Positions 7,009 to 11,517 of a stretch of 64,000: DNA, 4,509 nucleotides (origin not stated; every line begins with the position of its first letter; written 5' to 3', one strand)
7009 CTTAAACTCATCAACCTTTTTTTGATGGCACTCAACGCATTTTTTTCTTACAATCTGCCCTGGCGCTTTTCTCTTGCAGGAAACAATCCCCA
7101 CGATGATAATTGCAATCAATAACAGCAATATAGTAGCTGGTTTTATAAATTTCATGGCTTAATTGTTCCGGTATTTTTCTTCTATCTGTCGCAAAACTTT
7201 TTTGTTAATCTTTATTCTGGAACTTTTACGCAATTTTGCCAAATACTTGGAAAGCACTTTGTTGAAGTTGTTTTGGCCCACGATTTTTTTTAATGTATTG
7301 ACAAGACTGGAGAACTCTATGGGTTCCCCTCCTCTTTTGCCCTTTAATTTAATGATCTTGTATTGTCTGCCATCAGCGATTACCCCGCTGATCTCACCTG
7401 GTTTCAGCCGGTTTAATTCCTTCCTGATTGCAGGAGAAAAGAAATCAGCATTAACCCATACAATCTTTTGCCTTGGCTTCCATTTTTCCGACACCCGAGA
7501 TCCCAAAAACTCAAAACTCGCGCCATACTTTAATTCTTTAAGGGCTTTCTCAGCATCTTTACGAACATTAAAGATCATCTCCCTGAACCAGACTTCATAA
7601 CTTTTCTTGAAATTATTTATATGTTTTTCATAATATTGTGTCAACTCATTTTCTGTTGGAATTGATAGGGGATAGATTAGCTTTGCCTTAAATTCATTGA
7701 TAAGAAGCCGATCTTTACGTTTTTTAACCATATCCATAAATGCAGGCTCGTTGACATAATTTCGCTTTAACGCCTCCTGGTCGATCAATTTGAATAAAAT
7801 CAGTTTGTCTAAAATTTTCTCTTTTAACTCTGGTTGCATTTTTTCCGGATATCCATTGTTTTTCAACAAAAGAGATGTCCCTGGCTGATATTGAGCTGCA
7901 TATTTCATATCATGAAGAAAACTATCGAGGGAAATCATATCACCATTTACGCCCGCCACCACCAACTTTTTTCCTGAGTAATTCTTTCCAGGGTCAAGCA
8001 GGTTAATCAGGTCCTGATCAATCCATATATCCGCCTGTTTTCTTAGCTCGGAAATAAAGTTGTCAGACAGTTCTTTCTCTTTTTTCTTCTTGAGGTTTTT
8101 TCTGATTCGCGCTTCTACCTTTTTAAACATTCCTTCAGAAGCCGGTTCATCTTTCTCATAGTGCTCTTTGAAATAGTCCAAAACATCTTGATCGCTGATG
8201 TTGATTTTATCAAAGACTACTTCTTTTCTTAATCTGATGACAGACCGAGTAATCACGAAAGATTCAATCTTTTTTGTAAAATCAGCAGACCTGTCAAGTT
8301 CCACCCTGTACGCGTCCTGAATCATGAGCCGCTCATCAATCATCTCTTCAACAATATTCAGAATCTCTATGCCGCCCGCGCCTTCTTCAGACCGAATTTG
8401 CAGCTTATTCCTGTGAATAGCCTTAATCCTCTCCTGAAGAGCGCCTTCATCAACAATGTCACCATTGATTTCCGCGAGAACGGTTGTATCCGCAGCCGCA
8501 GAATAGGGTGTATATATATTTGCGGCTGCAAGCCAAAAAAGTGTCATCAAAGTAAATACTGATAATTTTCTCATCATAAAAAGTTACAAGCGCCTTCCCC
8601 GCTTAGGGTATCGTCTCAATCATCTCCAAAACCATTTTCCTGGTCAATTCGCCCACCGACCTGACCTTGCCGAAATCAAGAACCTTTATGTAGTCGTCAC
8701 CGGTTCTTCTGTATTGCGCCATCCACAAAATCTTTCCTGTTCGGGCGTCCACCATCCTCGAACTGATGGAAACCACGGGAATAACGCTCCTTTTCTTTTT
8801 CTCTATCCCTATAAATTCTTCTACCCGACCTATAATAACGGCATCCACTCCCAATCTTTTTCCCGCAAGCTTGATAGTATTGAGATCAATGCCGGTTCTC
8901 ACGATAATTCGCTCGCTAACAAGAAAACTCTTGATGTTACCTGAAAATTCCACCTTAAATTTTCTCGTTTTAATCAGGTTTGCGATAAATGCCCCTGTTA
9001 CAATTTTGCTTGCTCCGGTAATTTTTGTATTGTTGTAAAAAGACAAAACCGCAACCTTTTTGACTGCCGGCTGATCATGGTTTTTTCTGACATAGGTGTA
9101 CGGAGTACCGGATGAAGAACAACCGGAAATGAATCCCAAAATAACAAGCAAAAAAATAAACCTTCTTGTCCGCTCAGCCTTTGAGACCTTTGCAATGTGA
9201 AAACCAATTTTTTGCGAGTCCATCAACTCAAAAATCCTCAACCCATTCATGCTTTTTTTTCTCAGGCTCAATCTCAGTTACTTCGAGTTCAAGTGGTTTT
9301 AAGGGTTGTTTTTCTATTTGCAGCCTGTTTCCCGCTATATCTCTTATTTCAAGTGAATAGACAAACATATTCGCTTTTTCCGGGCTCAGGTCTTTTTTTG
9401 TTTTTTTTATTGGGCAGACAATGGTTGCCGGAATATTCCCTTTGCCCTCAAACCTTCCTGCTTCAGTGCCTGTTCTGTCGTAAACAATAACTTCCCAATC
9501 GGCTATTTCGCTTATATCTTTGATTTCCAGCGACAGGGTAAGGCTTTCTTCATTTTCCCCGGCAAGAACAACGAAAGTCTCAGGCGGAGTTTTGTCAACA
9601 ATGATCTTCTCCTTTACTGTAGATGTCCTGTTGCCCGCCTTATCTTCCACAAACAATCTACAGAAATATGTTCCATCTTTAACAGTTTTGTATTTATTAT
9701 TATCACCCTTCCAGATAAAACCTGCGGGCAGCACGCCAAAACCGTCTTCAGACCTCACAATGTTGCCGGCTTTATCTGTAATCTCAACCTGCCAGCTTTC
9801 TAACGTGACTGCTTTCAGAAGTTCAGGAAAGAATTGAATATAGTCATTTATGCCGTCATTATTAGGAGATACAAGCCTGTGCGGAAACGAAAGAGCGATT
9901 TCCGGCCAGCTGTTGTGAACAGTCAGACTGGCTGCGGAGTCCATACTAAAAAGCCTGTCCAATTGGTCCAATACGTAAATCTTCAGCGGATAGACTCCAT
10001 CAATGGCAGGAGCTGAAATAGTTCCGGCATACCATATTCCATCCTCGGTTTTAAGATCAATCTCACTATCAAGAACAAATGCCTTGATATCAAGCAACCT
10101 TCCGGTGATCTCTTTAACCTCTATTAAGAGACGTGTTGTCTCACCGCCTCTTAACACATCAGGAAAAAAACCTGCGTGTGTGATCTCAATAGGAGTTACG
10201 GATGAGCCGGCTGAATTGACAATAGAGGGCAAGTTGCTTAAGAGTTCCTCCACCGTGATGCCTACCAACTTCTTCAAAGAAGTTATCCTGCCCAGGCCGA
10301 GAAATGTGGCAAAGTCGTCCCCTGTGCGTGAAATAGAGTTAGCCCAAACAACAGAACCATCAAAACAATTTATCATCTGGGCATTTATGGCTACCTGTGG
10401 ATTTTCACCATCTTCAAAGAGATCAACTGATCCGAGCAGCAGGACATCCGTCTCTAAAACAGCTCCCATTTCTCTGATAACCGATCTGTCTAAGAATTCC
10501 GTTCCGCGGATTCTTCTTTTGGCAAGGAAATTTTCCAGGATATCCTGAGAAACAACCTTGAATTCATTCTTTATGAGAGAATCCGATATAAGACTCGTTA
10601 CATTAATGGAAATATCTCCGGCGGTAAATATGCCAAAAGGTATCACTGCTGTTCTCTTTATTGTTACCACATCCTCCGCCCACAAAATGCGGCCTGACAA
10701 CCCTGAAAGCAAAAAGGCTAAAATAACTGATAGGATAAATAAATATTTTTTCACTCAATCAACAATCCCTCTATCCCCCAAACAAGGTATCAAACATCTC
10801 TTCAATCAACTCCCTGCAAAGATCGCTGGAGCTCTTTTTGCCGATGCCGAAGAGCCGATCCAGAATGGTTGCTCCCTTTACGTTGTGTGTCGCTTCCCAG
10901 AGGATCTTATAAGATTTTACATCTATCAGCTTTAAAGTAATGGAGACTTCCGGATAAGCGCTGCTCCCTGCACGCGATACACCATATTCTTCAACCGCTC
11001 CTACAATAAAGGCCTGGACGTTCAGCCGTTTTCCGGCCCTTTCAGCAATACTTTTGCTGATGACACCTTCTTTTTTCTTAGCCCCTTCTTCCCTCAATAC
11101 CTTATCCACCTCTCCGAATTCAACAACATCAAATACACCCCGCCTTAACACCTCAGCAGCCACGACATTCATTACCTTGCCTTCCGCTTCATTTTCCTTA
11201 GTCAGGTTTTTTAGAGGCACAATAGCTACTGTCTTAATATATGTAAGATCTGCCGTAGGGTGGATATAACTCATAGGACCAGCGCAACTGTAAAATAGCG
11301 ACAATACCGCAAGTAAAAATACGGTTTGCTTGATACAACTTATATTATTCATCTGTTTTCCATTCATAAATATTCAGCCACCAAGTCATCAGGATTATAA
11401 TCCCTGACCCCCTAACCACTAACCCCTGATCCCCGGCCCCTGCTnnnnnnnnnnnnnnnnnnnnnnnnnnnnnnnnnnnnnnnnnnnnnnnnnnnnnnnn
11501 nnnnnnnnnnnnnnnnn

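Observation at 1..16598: Twelve-gene envelope cluster: candidate outer-membrane electron conduit of an unrecognised composition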

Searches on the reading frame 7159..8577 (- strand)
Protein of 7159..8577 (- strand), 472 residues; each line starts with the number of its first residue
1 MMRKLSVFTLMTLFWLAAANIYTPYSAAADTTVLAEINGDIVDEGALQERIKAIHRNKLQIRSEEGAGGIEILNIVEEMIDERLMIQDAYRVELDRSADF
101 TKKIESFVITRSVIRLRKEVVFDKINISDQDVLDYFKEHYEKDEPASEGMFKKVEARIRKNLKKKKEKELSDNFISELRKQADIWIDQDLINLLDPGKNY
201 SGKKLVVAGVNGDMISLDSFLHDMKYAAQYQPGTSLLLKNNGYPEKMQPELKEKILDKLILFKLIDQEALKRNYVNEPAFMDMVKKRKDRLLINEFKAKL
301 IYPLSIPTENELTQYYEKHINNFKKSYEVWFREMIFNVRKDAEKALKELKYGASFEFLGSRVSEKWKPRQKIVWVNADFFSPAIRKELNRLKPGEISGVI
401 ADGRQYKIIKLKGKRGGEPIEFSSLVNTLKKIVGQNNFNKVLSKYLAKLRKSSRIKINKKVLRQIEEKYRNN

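Call 4: search_protein_families(library=pfam, proteins=[window:7159-8577:-], max_evalue=0.01)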
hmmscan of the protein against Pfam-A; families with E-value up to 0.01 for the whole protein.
window:7159-8577:- (472 aa): 5 families
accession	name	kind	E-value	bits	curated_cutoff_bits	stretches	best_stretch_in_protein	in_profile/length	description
PF13145.12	Rotamase_2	-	3.7e-12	47.5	27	1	307-423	1-117/121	PPIC-type PPIASE domain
PF13623.11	SurA_N_2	-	1.3e-06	28.8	28.5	1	201-286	37-121/145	SurA-like N-terminal domain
PF00639.27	Rotamase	-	3.3e-06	28.4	21.7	1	338-412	18-96/97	PPIC-type PPIASE domain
PF13624.11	SurA_N_3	-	1e-05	25.9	27.2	0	199-272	33-104/162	SurA-like N-terminal domain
PF14772.11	NYD-SP28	-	0.0091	16.4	22.1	0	132-187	17-71/102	Sperm tail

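Call 72: search_solved_structures(query=window:7159-8577:-, max_evalue=0.001)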
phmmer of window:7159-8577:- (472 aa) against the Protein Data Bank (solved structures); distinct sequences matched with E-value up to 0.001: 1.
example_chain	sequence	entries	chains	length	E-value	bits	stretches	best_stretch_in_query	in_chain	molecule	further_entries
3rfw_A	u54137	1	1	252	9.4e-06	28.2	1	246-367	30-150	Cell-binding factor 2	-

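Call 75: search_protein_families(library=ncbifam, proteins=[window:7159-8577:-], max_evalue=0.001)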
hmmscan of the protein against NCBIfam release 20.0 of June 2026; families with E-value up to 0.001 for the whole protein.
window:7159-8577:- (472 aa): 3 families
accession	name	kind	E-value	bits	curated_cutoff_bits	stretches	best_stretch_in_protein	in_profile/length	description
TIGR02925.1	cis_trans_EpsD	equivalog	1.9e-12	47.3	108.9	1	206-411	28-222/232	EpsD family peptidyl-prolyl cis-trans isomerase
NF000809.0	PRK00059.1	equivalog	7.8e-10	38.6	303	1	268-462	139-335/336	peptidylprolyl isomerase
NF008054.0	PRK10788.1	equivalog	4.4e-06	25.7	493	1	308-455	250-396/626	peptidylprolyl isomerase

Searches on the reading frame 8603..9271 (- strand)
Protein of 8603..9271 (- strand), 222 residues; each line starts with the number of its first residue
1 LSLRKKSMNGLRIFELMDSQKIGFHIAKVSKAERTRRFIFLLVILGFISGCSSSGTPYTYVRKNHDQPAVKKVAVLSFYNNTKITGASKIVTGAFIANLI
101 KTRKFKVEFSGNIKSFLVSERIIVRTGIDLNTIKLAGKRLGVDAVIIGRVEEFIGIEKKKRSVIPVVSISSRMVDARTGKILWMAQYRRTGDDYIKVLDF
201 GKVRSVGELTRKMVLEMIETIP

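Call 4: search_protein_families(library=pfam, proteins=[window:8603-9271:-], max_evalue=0.01)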
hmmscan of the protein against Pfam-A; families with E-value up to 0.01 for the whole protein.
window:8603-9271:- (222 aa): 2 families
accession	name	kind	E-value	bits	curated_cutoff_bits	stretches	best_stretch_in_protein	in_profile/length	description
PF05643.16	GNA1162-like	-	0.00077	19.5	25.9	1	138-188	78-127/185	Putative lipoprotein GNA1162-like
PF13036.11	LpoB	-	0.0018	18.7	22.3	1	57-186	17-144/147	Peptidoglycan-synthase activator LpoB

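Call 75: search_protein_families(library=ncbifam, proteins=[window:8603-9271:-], max_evalue=0.001)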
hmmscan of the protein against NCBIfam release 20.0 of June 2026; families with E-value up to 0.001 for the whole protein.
window:8603-9271:- (222 aa): 0 families

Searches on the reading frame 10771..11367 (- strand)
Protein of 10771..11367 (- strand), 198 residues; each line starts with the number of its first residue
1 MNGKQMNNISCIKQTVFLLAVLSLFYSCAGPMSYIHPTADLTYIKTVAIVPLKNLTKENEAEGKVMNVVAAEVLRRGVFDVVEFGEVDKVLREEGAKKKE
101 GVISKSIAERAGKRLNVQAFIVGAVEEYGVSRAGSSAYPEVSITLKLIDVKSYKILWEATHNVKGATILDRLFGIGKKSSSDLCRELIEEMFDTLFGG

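Call 4: search_protein_families(library=pfam, proteins=[window:10771-11367:-], max_evalue=0.01)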
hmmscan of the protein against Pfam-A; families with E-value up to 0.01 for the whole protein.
window:10771-11367:- (198 aa): 3 families
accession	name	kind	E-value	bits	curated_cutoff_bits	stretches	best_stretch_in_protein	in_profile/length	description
PF13036.11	LpoB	-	2.3e-09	37.8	22.3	1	45-161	30-145/147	Peptidoglycan-synthase activator LpoB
PF05643.16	GNA1162-like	-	1.3e-05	25.3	25.9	1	45-163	12-128/185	Putative lipoprotein GNA1162-like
PF03783.19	CsgG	-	0.0042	16.9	20.8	0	57-162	32-149/210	Curli production assembly/transport component CsgG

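Call 50: find_homologous_proteins(query=window:10771-11367:-)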
Query window:10771-11367:- (198 aa): 152 proteins with E <= 0.001 among 439 candidates; the best 120 are listed.
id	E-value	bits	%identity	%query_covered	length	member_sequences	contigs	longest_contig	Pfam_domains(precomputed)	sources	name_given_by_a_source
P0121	7.5e-119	412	96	100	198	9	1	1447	PF13036.12,PF05643.17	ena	-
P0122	3.3e-105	368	86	97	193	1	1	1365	PF13036.12,PF05643.17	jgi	-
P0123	3.8e-105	368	87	97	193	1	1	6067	PF13036.12,PF05643.17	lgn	-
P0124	1.6e-103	362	85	97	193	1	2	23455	PF13036.12,PF05643.17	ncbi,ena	-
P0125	4.3e-103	361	85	97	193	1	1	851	PF13036.12,PF05643.17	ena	-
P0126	4.1e-102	358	83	97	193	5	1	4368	PF13036.12,PF05643.17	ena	-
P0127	4.6e-102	358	85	97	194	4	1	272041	PF13036.12,PF05643.17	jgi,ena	-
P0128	5.7e-102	357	82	97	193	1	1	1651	PF13036.12,PF05643.17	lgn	-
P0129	2.8e-100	352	83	97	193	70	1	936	PF13036.12,PF05643.17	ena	-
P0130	2.9e-98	345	82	97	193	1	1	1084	PF13036.12,PF05643.17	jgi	jgi:hypothetical protein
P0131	8.7e-98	344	81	99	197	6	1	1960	PF13036.12,PF05643.17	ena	-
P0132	4.2e-97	341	83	97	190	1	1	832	PF13036.12,PF05643.17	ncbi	-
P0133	1.2e-96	340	80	97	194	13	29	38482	PF13036.12,PF05643.17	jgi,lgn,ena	-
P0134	4.3e-96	338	79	97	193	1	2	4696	PF05643.17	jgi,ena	-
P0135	8.8e-96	337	81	97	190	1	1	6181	PF13036.12,PF05643.17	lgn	-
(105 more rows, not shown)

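Call 62: predict_structure(alignment_id=A5)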
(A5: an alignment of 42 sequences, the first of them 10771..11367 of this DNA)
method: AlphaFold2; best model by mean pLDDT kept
length: 198 residues; sequences in the alignment: 42
mean_pLDDT: 86.2   pTM: 0.78
mean pLDDT of the five models: 86.2, 85.8, 85.5, 84.8, 82.4
residues with pLDDT >= 90: 119; 70-90: 50; 50-70: 29; < 50: 0
segments of 3 or more residues with pLDDT < 50: none
pLDDT, mean of each block of 10 residues (from residue 1): 57 77 62 77 96 92 97 96 97 89 92 98 93 71 96 95 82 77 95 85
secondary structure, 60 per line:
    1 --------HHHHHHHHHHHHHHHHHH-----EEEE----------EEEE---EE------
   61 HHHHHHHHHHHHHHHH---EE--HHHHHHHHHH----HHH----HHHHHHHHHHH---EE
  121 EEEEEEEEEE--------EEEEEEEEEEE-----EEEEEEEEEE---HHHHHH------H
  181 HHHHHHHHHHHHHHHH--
elements in order: H9-26 E32-35 E46-49 H61-76 H84-93 H105-115 E119-130 E139-149 E155-164 H168-173 H180-196

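Call 65: fold_search(model_id=the predicted structure, library=pdb)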
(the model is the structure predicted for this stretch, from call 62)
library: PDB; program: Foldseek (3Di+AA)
matches with E <= 10: 1091; with E <= 0.001: 40
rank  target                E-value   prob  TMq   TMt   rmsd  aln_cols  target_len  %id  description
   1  5t0z_A                1.6e-09  1.00  0.60  0.74   3.7       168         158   17  PelC from Geobacter metallireducens (released 2017-03-15)
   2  5t0z_D                1.8e-09  1.00  0.61  0.76   3.8       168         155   17  PelC from Geobacter metallireducens (released 2017-03-15)
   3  5t0z_C                1.8e-09  1.00  0.57  0.70   5.3       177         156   18  PelC from Geobacter metallireducens (released 2017-03-15)
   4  5t11_I                3.1e-09  1.00  0.52  0.74   7.9       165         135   21  PelC L103M dodecamer from Paraburkholderia phytofirmans, space group C2 (released 2017-03-15)
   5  5t0z_B                3.7e-09  1.00  0.60  0.74   3.7       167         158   18  PelC from Geobacter metallireducens (released 2017-03-15)
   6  5t10_B                3.7e-09  1.00  0.49  0.67   5.3       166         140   19  PelC dodecamer from Paraburkholderia phytofirmans, space group P6 (released 2017-03-15)
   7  5t11_E                5.4e-09  1.00  0.53  0.73   7.8       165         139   21  PelC L103M dodecamer from Paraburkholderia phytofirmans, space group C2 (released 2017-03-15)
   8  5t11_B                5.4e-09  1.00  0.52  0.70   5.4       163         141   20  PelC L103M dodecamer from Paraburkholderia phytofirmans, space group C2 (released 2017-03-15)
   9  5t11_C                5.7e-09  1.00  0.50  0.72   5.2       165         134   18  PelC L103M dodecamer from Paraburkholderia phytofirmans, space group C2 (released 2017-03-15)
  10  5t10_C                1.2e-08  1.00  0.51  0.71   7.7       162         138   22  PelC dodecamer from Paraburkholderia phytofirmans, space group P6 (released 2017-03-15)
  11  5t11_G                1.3e-08  1.00  0.48  0.67   5.3       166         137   19  PelC L103M dodecamer from Paraburkholderia phytofirmans, space group C2 (released 2017-03-15)
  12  9h80_A                1.4e-08  1.00  0.48  0.59   5.9       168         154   14  Structure of the outer membrane exopolysaccharide transporter PelBC (released 2025-06-11)
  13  5t10_A                1.4e-08  1.00  0.50  0.71   4.7       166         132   19  PelC dodecamer from Paraburkholderia phytofirmans, space group P6 (released 2017-03-15)
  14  5t11_F                1.4e-08  1.00  0.49  0.69   5.2       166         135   21  PelC L103M dodecamer from Paraburkholderia phytofirmans, space group C2 (released 2017-03-15)
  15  5t11_H                1.7e-08  1.00  0.57  0.81   3.3       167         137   20  PelC L103M dodecamer from Paraburkholderia phytofirmans, space group C2 (released 2017-03-15)
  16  5t11_D                2.1e-08  1.00  0.57  0.84   2.9       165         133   21  PelC L103M dodecamer from Paraburkholderia phytofirmans, space group C2 (released 2017-03-15)
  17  5t11_A                5.0e-08  1.00  0.48  0.68   5.4       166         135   19  PelC L103M dodecamer from Paraburkholderia phytofirmans, space group C2 (released 2017-03-15)
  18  5t11_L                6.4e-08  1.00  0.54  0.76   3.3       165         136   20  PelC L103M dodecamer from Paraburkholderia phytofirmans, space group C2 (released 2017-03-15)
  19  5t11_K                2.0e-07  1.00  0.47  0.68   5.2       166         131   19  PelC L103M dodecamer from Paraburkholderia phytofirmans, space group C2 (released 2017-03-15)
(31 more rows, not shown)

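Call 75: search_protein_families(library=ncbifam, proteins=[window:10771-11367:-], max_evalue=0.001)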
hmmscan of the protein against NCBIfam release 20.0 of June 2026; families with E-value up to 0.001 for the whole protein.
window:10771-11367:- (198 aa): 1 family
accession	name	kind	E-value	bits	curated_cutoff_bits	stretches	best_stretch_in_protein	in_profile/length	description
TIGR02722.1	lp_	equivalog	2.1e-07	31.2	110.55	1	46-163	71-187/189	penicillin-binding protein activator LpoB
